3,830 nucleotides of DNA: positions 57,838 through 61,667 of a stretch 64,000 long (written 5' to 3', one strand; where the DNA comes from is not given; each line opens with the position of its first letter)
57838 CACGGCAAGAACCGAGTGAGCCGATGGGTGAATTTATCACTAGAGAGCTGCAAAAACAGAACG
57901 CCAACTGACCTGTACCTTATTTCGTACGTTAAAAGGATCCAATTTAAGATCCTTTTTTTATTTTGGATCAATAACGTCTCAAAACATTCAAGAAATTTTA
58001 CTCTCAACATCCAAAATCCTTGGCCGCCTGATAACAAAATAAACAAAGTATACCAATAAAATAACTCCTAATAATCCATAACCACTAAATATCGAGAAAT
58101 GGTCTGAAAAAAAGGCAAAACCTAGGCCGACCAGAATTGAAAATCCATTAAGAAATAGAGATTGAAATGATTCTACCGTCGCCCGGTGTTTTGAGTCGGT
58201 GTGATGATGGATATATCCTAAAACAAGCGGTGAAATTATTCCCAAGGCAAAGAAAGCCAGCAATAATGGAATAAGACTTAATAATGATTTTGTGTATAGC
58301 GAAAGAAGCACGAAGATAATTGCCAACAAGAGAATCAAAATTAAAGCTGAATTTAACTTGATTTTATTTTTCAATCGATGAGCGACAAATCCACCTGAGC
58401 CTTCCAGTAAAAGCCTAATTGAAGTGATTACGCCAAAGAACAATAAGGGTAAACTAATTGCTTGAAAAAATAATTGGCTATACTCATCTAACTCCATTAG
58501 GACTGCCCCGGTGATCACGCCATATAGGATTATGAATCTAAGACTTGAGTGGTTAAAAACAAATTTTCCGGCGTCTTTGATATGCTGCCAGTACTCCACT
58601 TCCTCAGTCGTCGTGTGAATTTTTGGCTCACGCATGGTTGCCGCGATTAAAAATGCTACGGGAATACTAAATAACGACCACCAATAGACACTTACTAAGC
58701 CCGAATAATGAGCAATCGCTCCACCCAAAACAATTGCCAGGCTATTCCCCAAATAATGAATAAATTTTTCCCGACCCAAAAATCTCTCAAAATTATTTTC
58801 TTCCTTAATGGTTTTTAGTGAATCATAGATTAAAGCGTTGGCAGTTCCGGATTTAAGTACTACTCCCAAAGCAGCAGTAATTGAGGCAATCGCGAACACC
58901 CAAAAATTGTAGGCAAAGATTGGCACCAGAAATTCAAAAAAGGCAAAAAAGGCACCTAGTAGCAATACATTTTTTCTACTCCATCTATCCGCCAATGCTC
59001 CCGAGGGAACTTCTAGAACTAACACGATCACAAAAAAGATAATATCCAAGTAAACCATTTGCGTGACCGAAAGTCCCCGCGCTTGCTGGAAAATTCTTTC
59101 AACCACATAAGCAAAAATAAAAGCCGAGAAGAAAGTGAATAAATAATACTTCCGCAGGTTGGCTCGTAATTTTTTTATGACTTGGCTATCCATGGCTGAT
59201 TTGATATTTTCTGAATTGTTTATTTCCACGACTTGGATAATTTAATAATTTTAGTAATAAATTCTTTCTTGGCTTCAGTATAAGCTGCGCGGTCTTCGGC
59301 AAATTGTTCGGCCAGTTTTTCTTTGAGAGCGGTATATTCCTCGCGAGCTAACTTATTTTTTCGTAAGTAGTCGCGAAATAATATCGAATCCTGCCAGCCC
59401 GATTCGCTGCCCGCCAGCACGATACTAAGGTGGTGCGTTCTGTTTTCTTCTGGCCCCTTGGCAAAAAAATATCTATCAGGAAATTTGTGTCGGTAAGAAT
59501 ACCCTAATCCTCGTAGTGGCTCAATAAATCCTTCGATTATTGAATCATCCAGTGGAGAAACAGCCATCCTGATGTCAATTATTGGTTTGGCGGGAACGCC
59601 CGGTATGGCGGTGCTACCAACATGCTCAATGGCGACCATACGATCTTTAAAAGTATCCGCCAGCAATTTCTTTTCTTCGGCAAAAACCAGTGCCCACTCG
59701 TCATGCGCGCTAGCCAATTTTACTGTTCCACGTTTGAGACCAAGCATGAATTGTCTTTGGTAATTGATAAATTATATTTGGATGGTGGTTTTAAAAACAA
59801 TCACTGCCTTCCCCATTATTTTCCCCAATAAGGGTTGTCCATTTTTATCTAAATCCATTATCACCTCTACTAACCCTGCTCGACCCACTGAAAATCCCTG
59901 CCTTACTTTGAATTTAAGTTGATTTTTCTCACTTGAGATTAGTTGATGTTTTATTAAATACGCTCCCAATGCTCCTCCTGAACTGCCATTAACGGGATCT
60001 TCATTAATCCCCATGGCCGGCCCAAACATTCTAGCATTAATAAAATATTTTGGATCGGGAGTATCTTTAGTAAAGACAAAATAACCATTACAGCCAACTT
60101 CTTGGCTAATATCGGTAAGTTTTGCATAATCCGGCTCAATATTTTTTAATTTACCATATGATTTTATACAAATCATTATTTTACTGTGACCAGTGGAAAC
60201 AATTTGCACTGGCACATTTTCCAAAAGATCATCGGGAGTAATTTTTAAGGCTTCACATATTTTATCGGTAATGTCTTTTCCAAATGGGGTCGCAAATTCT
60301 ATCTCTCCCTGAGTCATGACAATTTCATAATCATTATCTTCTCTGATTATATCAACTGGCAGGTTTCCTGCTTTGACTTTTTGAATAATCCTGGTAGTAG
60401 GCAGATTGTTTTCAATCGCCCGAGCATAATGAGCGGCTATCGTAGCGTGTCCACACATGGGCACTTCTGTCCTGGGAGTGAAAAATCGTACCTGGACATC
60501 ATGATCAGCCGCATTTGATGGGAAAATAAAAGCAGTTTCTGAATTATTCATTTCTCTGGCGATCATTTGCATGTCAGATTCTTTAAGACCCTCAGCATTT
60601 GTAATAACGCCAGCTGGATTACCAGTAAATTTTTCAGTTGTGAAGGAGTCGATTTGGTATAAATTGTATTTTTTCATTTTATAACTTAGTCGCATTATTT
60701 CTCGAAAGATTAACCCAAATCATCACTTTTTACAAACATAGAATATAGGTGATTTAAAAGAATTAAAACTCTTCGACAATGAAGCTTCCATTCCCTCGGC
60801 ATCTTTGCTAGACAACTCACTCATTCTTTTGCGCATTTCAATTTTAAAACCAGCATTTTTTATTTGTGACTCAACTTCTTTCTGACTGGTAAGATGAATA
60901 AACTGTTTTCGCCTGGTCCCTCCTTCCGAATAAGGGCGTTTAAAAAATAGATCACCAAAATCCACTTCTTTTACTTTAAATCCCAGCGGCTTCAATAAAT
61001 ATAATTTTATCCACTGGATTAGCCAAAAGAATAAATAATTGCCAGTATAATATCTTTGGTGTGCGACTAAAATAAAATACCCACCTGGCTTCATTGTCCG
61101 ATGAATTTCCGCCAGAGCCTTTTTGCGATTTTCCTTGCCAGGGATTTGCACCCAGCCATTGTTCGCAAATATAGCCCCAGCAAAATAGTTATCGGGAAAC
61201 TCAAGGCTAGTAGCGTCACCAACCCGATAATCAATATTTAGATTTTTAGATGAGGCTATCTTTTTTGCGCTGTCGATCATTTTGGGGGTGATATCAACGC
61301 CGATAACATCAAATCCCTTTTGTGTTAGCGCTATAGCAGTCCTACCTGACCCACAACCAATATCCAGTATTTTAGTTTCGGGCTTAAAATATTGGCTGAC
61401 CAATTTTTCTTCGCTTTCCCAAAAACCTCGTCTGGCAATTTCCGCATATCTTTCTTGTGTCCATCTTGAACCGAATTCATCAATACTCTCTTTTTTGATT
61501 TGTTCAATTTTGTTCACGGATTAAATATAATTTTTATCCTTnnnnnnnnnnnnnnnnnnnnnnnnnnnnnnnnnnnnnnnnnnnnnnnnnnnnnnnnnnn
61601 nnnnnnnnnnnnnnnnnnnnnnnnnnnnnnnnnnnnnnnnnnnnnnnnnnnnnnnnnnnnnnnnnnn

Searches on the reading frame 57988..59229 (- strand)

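Call 52: search_protein_families(library=pfam, proteins=[window:57988-59229:-], max_evalue=0.00001)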
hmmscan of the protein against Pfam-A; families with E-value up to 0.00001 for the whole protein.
window:57988-59229:- (413 aa): 1 family
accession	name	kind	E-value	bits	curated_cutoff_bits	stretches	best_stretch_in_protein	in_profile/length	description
PF07690.21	MFS_1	-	3.9e-23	82.4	33.4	1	29-368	5-346/347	Major Facilitator Superfamily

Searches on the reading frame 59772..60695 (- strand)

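Call 52: search_protein_families(library=pfam, proteins=[window:59772-60695:-], max_evalue=0.00001)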
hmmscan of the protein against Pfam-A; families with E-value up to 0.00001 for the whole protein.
window:59772-60695:- (307 aa): 1 family
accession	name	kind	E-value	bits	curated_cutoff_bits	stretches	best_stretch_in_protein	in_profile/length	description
PF02567.21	PhzC-PhzF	-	1.6e-69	235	27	1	15-302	1-280/281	Phenazine biosynthesis-like protein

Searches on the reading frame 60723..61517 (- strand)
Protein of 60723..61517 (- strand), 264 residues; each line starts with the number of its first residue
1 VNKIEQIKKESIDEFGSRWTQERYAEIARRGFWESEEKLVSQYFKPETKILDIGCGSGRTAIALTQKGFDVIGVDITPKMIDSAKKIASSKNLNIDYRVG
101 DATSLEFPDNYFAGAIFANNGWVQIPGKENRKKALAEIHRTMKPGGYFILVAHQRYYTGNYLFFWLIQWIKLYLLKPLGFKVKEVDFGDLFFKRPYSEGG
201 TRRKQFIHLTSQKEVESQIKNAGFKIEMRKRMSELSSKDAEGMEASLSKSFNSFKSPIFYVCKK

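Call 52: search_protein_families(library=pfam, proteins=[window:60723-61517:-], max_evalue=0.00001)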
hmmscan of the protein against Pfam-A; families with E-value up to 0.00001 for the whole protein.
window:60723-61517:- (264 aa): 12 families
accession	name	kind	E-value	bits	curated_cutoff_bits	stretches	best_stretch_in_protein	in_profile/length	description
PF13649.12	Methyltransf_25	-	2e-23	83.4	27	1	50-146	1-97/97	Methyltransferase domain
PF08241.18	Methyltransf_11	-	3.6e-22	79.3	21.2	1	51-150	1-95/95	Methyltransferase domain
PF13847.12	Methyltransf_31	-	2.1e-16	60.3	27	1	45-153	2-112/145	Methyltransferase domain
PF13489.12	Methyltransf_23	-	3.4e-13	50.1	27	1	32-226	8-161/164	Methyltransferase domain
PF01209.24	Ubie_methyltran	-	2.7e-12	47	20.1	1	45-153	46-154/233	ubiE/COQ5 methyltransferase family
PF08242.18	Methyltransf_12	-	6.1e-11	43.3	30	1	51-148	1-98/98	Methyltransferase domain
PF03848.20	TehB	-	4.3e-10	39.8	20.4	1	45-152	30-134/193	Tellurite resistance protein TehB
PF01555.25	N6_N4_Mtase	-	3.2e-07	31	26.7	0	37-86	172-221/221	DNA methylase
PF03141.22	Methyltransf_29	-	3e-06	26.5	23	1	49-247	120-312/506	Putative S-adenosyl-L-methionine-dependent methyltransferase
PF02390.23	Methyltransf_4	-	6.2e-06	26.2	24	0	49-114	4-75/173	Putative methyltransferase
PF06325.19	PrmA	-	8e-06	26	22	0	40-119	155-233/296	Ribosomal protein L11 methyltransferase (PrmA)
PF02353.26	CMAS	-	9.4e-06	25.6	27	0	44-156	60-170/273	Mycolic acid cyclopropane synthetase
